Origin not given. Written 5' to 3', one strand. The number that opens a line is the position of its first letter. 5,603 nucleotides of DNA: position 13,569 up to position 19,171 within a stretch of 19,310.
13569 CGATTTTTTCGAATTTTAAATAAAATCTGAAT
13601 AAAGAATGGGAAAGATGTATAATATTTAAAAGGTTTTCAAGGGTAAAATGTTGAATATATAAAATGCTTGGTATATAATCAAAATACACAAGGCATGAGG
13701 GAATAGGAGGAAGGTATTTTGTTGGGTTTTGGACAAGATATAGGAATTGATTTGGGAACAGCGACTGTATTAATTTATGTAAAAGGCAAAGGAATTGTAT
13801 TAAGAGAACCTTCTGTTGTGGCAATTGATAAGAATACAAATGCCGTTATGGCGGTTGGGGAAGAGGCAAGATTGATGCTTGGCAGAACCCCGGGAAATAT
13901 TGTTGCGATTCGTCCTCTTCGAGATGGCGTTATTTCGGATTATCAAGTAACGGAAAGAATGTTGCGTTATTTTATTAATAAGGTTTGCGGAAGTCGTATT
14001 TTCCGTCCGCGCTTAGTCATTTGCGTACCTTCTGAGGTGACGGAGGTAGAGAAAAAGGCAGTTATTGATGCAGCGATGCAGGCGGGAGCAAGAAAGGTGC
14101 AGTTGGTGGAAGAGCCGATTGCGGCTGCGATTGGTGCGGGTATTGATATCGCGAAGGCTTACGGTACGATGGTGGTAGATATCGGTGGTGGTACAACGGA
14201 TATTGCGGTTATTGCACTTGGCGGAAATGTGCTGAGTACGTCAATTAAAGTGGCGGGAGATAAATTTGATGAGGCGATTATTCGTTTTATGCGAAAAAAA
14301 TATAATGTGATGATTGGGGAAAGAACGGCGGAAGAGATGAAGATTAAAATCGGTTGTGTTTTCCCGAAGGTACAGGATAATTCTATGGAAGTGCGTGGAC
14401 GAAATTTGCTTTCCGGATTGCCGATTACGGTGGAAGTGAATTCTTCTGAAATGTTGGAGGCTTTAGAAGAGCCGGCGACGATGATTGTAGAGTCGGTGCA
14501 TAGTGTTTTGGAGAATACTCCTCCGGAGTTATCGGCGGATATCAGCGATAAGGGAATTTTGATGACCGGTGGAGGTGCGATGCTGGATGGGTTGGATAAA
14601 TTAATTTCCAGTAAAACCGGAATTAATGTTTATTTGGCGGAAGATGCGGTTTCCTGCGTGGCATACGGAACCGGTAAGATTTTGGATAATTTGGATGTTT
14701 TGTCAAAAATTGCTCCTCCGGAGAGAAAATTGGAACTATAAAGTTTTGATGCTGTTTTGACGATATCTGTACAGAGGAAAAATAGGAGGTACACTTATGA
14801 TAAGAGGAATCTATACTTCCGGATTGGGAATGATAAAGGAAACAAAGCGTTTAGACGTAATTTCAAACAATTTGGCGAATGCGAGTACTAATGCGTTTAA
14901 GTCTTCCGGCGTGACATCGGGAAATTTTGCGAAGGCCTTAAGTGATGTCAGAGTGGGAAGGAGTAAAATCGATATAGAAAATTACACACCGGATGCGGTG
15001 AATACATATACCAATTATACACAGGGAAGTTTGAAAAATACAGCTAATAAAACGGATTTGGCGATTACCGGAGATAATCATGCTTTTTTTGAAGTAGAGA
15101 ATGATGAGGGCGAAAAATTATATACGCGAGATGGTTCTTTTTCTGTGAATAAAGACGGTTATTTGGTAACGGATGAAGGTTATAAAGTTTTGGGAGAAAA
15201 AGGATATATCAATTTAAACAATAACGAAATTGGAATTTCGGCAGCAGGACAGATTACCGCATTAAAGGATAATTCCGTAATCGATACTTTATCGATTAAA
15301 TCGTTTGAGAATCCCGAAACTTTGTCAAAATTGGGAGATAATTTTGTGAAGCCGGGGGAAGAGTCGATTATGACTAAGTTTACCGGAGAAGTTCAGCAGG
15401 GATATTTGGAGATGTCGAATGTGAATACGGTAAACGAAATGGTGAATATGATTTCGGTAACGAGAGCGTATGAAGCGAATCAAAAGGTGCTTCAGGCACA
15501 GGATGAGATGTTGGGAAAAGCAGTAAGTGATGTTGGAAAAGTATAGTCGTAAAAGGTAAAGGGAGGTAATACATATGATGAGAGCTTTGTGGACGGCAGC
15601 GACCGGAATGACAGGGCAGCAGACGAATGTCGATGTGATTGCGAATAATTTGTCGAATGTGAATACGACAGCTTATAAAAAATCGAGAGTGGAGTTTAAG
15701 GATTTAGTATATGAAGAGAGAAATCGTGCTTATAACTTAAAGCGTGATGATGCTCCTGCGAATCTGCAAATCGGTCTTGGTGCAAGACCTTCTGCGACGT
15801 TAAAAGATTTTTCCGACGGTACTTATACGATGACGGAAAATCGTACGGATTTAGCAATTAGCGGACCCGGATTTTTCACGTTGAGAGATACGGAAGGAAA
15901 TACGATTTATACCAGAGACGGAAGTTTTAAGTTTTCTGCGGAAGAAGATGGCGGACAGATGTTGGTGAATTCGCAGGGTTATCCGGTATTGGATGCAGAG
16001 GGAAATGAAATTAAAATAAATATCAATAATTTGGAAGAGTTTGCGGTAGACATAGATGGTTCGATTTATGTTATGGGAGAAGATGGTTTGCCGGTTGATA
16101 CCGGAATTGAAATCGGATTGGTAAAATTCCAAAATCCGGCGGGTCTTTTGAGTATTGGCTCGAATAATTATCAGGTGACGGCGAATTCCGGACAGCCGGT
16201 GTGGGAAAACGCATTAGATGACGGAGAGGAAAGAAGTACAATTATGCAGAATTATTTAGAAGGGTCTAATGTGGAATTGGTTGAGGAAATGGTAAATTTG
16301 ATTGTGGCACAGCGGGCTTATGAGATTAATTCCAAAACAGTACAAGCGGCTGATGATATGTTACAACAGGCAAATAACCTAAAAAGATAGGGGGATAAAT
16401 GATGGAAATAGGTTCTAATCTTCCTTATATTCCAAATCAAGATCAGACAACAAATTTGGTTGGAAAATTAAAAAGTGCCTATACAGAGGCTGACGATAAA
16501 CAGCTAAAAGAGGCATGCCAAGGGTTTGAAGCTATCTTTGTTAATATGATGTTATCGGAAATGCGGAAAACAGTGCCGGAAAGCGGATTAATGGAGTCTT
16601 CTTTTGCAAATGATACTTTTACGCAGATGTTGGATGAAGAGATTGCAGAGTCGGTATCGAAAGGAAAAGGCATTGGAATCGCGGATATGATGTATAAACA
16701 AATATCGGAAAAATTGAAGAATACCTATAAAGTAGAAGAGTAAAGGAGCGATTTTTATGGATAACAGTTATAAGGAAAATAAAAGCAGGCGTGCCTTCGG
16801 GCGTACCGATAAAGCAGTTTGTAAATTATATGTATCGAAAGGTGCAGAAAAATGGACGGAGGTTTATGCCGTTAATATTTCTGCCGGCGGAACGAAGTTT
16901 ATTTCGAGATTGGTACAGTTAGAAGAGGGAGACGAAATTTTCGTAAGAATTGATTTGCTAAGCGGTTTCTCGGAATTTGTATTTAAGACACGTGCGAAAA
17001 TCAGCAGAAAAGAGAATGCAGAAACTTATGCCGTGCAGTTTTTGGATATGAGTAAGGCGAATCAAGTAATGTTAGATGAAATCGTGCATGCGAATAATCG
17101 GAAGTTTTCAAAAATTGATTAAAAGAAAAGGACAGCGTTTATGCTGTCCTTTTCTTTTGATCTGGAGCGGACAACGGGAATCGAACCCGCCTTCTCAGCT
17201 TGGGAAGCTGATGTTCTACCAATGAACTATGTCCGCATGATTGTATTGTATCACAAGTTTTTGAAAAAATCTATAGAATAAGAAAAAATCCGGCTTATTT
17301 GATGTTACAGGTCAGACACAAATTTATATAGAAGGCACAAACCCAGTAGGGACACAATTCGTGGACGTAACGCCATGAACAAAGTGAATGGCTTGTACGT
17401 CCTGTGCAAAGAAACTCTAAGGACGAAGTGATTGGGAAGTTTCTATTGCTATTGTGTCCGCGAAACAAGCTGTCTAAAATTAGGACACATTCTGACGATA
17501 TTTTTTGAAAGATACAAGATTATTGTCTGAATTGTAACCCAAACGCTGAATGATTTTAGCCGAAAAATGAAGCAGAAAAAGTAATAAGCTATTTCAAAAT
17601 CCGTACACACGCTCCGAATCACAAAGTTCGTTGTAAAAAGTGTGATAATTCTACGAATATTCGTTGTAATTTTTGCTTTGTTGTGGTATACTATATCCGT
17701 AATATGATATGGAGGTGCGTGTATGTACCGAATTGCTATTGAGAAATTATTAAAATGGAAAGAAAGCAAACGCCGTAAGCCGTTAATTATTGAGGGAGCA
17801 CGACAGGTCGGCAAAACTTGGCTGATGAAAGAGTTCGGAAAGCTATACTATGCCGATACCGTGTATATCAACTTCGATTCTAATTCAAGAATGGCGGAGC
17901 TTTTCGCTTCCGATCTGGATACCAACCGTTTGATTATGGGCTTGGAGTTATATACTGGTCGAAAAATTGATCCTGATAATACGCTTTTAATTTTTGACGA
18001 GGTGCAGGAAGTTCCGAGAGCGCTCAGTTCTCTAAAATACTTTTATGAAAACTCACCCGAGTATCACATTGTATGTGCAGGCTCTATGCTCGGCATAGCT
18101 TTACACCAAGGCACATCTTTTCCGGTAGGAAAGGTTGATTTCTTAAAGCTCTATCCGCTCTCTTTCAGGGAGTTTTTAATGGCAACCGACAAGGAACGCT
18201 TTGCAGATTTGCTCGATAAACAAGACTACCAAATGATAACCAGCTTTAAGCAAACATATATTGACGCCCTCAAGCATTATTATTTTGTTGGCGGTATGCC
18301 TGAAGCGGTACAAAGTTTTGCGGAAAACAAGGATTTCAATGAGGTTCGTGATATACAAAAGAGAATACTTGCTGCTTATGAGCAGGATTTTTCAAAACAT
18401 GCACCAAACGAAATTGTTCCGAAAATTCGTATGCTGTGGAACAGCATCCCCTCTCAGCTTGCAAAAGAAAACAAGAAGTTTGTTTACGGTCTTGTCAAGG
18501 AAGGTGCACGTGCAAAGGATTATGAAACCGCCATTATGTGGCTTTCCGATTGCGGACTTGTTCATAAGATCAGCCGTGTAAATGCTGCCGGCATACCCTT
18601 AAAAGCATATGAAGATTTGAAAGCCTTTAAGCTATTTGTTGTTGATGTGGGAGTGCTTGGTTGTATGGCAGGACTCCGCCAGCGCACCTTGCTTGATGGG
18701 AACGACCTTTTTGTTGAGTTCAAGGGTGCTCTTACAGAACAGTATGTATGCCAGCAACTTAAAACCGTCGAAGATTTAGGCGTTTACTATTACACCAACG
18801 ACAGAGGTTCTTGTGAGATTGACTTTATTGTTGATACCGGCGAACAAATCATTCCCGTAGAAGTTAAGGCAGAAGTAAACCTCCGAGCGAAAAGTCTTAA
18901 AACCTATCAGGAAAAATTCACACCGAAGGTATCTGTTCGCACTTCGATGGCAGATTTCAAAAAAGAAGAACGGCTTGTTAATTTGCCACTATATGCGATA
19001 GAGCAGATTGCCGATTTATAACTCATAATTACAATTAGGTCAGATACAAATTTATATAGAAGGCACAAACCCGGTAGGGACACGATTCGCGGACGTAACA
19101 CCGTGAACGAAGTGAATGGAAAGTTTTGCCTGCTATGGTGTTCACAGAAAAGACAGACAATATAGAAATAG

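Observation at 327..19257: Very dense family of GTA(G/C)-tagged 24-nt hairpin repeats (REP/BIME/REPIN-like) in a Firmicutes-type genome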

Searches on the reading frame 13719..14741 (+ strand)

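Call 7: search_protein_families(library=ncbifam, proteins=[window:13719-14741:+])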
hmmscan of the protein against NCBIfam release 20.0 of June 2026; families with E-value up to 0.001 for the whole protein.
window:13719-14741:+ (340 aa): 18 families
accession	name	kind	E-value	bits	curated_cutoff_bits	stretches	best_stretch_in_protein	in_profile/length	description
NF010539.0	PRK13927.1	subfamily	1e-148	494.8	293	1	4-330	5-334/339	rod shape-determining protein MreB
TIGR00904.1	mreB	subfamily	3.5e-141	470.1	365.75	1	4-329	1-333/334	MreB/Mrl family cell shape determining protein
NF010540.1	PRK13929.1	exception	1.9e-117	392.1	515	1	6-330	5-332/334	rod-share determining protein MreBH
NF040964.1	MamK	subfamily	1.2e-23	83.8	400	1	8-300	3-293/335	MamK family actin-like protein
NF053558.1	BeeR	equivalog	3.1e-19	69.2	530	1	9-299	4-307/349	BeeR family actin-like protein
TIGR01991.1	HscA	equivalog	8.7e-18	64.1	708.55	1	48-287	82-324/600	Fe-S protein assembly chaperone HscA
TIGR01174.1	ftsA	equivalog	1.7e-16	60.3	175.85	1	113-307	161-345/371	cell division protein FtsA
NF003520.0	PRK05183.1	subfamily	8.9e-16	57.4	620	1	99-207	153-266/621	Fe-S protein assembly chaperone HscA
NF009947.0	PRK13411.1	equivalog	2.9e-14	52.1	1002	1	99-196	136-239/662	molecular chaperone DnaK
TIGR02350.1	prok_dnaK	equivalog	3e-14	52.3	822.55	1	98-196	132-236/596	molecular chaperone DnaK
NF001413.0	PRK00290.1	equivalog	5.2e-13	48.2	648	1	99-196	136-237/625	molecular chaperone DnaK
NF009946.0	PRK13410.1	equivalog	1.5e-12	46.6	1019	1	99-195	138-239/669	molecular chaperone DnaK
NF011660.0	PRK15080.1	equivalog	1.8e-12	47.1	182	1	66-172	63-165/277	ethanolamine utilization protein EutJ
TIGR02529.1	EutJ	subfamily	4.5e-12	45.9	152.1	1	66-180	30-140/239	ethanolamine utilization protein EutJ family protein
NF008673.0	PRK11678.1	equivalog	4.8e-12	45.5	331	1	115-170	176-231/450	molecular chaperone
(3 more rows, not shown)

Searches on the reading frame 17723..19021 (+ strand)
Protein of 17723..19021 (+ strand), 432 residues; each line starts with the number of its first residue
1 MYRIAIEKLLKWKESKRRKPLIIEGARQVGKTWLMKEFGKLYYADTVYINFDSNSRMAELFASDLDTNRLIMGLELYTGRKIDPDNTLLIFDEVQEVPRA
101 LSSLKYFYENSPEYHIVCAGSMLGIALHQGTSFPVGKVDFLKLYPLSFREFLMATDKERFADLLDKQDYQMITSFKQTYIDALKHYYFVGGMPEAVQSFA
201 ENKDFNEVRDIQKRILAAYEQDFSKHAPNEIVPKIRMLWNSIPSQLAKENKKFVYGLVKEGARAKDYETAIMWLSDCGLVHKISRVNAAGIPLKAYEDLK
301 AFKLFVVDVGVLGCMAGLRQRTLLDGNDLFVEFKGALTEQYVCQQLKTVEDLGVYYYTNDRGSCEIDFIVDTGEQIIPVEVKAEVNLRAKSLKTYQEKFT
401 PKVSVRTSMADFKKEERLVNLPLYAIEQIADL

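Call 7: search_protein_families(library=ncbifam, proteins=[window:17723-19021:+])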
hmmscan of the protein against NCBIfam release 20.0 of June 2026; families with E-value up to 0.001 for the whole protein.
window:17723-19021:+ (432 aa): 0 families

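Call 33: find_encoding_contigs(protein=window:17723-19021:+, flank=10000, max_places=10)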
Protein window:17723-19021:+ (432 aa): 4 contigs read that carry it; 2 places shown.
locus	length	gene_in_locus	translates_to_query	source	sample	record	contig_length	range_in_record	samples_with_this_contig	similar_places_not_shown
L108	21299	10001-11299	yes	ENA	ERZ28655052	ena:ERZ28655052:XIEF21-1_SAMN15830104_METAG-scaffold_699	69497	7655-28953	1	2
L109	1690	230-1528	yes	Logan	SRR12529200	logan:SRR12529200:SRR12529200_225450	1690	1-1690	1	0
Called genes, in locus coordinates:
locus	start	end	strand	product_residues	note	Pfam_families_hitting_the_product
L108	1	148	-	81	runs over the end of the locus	PF07875:Coat_F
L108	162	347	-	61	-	-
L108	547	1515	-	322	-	PF01118:Semialdhyde_dh, PF02774:Semialdhyde_dhC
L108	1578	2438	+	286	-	PF00950:ABC-3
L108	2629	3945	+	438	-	PF13393:tRNA-synt_His, PF00587:tRNA-synt_2b, PF03129:HGTP_anticodon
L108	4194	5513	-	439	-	PF09992:NAGPA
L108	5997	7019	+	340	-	PF00022:Actin, PF06723:MreB_Mbl, PF00012:HSP70, PF14450:FtsA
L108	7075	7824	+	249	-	PF00460:Flg_bb_rod (weak), PF22692:LlgE_F_G_D1, PF06429:Flg_bbr_C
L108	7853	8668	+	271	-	PF00460:Flg_bb_rod, PF22692:LlgE_F_G_D1, PF06429:Flg_bbr_C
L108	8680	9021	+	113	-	PF10135:Rod-binding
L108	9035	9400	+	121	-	PF07238:PilZ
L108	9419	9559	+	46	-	-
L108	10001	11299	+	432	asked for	PF13173:AAA_14, PF13635:DUF4143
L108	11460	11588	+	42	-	-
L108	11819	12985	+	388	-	PF09479:Flg_new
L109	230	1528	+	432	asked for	PF13173:AAA_14, PF13635:DUF4143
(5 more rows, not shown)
